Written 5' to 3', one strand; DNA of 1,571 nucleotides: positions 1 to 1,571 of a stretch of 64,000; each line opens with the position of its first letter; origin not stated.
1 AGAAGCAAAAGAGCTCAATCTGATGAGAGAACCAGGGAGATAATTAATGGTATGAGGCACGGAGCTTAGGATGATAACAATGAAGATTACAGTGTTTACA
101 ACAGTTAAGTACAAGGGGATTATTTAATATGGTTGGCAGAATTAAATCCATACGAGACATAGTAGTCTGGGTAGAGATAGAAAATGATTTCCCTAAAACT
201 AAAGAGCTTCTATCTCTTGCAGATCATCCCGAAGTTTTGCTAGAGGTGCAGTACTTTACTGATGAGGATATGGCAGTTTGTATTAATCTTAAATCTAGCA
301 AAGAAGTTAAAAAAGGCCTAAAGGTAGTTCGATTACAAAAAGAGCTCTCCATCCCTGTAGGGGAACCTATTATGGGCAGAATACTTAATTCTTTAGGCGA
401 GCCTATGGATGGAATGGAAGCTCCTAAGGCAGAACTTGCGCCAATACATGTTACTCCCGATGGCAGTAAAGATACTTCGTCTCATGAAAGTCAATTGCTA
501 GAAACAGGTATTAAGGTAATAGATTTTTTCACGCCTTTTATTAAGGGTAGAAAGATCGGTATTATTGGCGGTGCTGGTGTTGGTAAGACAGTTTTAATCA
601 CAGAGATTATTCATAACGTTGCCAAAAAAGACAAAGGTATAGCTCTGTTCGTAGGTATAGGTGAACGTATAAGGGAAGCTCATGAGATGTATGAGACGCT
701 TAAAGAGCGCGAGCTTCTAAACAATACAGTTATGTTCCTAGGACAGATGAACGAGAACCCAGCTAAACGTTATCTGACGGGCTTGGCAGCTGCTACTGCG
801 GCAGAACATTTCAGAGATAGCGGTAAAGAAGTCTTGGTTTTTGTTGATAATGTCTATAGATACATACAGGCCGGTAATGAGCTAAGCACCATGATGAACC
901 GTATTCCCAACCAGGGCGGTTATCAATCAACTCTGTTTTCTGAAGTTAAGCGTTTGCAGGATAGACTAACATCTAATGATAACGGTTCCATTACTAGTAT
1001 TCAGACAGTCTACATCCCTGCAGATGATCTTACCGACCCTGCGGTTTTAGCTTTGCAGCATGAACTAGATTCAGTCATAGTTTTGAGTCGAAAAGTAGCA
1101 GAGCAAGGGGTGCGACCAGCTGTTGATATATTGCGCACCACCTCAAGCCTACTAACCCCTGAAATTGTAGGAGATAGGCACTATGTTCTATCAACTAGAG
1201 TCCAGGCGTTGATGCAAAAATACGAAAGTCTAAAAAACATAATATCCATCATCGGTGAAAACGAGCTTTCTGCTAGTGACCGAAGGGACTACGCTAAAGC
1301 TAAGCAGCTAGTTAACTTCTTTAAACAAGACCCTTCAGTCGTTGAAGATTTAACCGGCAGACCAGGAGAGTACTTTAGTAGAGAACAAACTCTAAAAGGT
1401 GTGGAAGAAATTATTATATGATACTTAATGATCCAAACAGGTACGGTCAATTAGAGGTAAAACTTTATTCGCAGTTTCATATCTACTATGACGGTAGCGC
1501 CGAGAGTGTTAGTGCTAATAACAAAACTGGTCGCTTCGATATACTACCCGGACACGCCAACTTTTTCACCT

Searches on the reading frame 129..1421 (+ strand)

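Call 49: search_protein_families(library=pfam, proteins=[window:129-1421:+])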
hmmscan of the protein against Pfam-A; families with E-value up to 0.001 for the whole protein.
window:129-1421:+ (430 aa): 3 families
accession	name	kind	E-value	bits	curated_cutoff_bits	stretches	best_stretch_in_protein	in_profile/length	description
PF00006.31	ATP-synt_ab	-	1.2e-68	231.3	29.5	1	127-339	1-213/213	ATP synthase alpha/beta family, nucleotide-binding domain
PF22919.1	ATP-synt_VA_C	-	1.4e-08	35.2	24.7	1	344-407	5-69/101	C-terminal domain of V and A type ATP synthase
PF01637.24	ATPase_2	-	6.4e-05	23.3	33.2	1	145-247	25-124/225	ATPase domain predominantly from Archaea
